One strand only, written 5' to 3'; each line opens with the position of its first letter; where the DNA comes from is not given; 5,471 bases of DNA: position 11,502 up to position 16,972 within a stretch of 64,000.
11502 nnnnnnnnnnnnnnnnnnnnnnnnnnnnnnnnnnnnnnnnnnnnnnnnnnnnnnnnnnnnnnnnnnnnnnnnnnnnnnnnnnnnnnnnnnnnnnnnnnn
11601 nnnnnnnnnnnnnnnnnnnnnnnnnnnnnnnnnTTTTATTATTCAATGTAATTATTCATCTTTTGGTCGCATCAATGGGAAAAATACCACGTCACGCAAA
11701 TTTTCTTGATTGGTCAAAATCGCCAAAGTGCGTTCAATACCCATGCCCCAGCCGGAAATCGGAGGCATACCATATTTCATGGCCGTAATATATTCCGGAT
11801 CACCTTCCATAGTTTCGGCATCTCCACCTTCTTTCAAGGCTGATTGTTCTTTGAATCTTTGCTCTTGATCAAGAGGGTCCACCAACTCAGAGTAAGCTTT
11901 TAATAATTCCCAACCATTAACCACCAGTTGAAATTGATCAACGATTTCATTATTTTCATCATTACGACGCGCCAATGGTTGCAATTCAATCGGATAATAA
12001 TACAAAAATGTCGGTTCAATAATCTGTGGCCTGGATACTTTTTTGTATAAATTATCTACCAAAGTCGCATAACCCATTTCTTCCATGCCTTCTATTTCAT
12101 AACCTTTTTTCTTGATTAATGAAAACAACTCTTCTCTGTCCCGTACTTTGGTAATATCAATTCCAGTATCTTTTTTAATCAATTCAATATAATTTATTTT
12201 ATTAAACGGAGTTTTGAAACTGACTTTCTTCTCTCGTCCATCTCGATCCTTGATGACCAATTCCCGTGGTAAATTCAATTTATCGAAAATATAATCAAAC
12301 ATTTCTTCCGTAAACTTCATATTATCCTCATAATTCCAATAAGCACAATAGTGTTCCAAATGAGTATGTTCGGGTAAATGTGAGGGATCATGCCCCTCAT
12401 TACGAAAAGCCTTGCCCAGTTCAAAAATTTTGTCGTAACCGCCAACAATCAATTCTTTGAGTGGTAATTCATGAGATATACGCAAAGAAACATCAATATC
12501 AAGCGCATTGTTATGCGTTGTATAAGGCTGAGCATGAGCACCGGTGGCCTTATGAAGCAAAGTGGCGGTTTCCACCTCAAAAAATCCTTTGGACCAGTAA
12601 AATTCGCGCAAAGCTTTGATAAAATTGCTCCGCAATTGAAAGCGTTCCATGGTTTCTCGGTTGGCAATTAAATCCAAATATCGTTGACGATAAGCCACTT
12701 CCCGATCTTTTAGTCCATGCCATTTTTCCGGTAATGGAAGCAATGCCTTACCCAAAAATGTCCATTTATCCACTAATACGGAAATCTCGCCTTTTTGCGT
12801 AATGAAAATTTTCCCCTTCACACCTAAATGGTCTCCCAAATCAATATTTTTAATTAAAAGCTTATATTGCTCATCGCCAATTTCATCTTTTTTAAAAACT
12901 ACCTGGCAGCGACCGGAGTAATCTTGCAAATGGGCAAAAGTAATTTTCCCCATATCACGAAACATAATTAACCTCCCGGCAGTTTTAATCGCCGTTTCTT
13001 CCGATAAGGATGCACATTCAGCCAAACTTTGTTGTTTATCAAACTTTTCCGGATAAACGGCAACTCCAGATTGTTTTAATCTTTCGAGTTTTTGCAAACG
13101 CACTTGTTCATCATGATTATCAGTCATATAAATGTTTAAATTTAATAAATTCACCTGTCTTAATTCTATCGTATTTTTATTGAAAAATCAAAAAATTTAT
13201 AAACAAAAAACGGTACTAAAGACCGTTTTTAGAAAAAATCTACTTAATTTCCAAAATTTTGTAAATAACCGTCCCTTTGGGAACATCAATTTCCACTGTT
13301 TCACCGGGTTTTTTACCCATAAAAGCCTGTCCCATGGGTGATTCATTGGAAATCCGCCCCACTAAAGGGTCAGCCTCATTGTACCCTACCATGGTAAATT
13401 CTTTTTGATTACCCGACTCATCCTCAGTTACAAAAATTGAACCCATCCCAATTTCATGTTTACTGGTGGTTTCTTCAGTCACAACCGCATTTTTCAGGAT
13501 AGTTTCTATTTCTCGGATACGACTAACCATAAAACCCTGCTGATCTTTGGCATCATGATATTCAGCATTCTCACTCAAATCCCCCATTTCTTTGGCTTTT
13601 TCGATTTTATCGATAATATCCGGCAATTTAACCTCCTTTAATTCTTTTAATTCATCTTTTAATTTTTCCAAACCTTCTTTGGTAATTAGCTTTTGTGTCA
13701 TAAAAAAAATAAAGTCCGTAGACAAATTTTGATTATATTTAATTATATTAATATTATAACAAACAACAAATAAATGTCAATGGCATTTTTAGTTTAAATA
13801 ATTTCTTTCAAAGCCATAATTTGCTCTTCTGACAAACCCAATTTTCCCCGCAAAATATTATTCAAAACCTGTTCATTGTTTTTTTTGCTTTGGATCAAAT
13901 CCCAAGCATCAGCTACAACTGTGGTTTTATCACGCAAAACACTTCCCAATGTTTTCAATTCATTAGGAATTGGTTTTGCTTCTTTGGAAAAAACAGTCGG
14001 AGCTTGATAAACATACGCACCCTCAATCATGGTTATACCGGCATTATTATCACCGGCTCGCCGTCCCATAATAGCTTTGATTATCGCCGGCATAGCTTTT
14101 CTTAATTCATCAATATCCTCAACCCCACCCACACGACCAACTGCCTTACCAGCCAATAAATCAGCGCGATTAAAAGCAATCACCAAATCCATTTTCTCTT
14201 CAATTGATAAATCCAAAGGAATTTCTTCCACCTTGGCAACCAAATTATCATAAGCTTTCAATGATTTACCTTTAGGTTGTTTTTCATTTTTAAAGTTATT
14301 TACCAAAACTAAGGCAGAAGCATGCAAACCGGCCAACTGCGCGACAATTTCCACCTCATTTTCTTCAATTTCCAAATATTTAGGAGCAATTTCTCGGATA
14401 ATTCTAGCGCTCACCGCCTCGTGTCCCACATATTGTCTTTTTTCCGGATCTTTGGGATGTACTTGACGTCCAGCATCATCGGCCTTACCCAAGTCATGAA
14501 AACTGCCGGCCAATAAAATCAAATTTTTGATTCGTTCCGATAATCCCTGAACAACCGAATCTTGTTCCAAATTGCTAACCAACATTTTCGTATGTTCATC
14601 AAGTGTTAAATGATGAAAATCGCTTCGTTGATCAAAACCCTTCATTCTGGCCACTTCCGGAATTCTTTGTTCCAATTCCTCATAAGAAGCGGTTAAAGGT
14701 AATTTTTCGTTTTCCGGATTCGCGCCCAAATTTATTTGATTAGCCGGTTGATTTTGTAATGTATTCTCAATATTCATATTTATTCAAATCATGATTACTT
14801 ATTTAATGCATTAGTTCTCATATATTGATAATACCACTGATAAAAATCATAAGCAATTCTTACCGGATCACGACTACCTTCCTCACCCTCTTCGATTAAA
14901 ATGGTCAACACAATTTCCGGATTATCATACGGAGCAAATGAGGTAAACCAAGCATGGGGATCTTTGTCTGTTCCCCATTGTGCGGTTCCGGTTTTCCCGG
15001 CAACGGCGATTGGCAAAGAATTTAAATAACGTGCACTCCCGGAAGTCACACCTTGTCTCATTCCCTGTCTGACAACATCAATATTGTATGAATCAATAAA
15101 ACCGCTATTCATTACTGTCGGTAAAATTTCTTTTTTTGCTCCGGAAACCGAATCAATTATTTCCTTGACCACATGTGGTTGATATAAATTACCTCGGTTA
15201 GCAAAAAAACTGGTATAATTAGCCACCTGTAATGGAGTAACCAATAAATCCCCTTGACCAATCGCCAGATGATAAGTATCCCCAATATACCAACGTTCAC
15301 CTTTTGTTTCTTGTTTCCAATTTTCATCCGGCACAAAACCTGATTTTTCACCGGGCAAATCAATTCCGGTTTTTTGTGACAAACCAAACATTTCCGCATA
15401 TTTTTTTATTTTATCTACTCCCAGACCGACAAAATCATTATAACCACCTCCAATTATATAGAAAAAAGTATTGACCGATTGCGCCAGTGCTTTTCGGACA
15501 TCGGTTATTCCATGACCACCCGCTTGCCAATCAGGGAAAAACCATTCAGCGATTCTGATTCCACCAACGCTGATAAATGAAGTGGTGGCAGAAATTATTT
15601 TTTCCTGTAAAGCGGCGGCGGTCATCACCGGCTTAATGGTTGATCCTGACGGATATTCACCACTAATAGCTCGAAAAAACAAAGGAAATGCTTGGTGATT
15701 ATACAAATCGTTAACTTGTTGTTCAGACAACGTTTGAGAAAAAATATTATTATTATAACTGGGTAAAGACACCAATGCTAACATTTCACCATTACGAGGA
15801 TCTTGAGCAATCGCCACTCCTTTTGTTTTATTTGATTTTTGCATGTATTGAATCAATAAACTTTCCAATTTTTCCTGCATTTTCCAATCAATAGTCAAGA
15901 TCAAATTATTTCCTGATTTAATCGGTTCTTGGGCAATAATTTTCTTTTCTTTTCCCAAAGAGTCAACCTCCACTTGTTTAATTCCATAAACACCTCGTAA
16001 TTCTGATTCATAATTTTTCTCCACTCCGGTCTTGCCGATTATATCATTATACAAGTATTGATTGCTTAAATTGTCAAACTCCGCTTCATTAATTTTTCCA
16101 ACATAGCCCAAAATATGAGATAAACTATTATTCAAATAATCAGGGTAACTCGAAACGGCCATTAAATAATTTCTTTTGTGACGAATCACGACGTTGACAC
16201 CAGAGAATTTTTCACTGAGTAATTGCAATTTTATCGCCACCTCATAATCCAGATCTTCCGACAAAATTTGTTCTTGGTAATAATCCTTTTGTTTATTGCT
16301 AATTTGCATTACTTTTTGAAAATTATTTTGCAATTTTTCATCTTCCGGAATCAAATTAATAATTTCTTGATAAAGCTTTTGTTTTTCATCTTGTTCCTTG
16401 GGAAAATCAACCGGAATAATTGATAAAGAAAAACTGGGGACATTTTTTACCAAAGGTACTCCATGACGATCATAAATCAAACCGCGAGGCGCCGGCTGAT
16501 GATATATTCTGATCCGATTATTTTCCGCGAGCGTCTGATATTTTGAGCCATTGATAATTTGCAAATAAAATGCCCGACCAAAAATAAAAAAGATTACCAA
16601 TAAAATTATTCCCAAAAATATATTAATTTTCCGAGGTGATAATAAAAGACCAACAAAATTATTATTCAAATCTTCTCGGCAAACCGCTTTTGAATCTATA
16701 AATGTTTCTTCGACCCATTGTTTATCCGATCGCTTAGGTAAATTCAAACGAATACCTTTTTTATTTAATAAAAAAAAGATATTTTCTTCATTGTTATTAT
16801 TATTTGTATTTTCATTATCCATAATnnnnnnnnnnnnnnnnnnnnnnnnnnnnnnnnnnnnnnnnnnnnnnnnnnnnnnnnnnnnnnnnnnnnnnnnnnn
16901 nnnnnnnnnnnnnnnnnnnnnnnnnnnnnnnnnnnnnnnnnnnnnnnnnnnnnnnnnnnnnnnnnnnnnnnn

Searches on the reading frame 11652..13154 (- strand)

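Call 28: search_protein_families(library=pfam, proteins=[window:11652-13154:-], max_evalue=0.00001)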
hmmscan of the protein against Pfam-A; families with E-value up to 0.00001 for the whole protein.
window:11652-13154:- (500 aa): 2 families
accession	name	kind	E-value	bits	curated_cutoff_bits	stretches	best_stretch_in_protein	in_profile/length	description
PF00152.25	tRNA-synt_2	-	2.2e-75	254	25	1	151-495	2-307/308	tRNA synthetases class II (D, K and N)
PF01336.31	tRNA_anti-codon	-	1.2e-14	54.4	27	1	58-133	3-74/75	OB-fold nucleic acid binding domain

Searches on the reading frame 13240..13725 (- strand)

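Call 29: search_protein_families(library=pfam, proteins=[window:13240-13725:-], max_evalue=0.00001)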
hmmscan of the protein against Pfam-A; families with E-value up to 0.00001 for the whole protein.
window:13240-13725:- (161 aa): 2 families
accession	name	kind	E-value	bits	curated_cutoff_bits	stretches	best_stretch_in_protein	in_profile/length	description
PF03449.20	GreA_GreB_N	-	1.2e-27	96.4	24.5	1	13-82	2-71/71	Transcription elongation factor, N-terminal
PF01272.25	GreA_GreB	-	1.5e-20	73.4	26.9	1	89-161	3-76/77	Transcription elongation factor, GreA/GreB, C-term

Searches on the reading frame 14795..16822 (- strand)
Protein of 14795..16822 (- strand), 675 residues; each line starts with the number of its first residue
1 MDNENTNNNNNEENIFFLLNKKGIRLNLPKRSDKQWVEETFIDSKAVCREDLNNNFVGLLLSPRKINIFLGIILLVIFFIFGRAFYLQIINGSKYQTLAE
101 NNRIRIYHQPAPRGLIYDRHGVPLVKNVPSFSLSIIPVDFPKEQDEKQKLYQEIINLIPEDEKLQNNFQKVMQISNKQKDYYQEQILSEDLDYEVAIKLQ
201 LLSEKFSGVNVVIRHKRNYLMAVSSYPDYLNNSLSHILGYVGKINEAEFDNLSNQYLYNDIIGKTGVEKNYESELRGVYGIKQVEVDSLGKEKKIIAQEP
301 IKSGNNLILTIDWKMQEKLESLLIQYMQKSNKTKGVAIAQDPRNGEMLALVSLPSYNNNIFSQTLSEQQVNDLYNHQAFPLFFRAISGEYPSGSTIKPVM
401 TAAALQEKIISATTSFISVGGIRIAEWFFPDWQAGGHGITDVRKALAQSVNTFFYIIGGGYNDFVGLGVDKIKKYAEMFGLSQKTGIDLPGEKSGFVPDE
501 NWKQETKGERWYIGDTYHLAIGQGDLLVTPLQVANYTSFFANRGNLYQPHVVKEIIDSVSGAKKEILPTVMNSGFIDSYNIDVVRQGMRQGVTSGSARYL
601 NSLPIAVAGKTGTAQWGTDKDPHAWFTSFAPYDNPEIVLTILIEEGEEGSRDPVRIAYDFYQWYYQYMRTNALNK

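Call 29: search_protein_families(library=pfam, proteins=[window:14795-16822:-], max_evalue=0.00001)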
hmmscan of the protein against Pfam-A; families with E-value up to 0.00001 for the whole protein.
window:14795-16822:- (675 aa): 2 families
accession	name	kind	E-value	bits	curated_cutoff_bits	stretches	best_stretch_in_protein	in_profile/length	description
PF00905.27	Transpeptidase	-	1.9e-61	208.3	22.1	1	335-660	1-297/299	Penicillin binding protein transpeptidase domain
PF03717.20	PBP_dimer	-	1.9e-40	139.6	24.4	1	109-292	2-175/180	Penicillin-binding Protein dimerisation domain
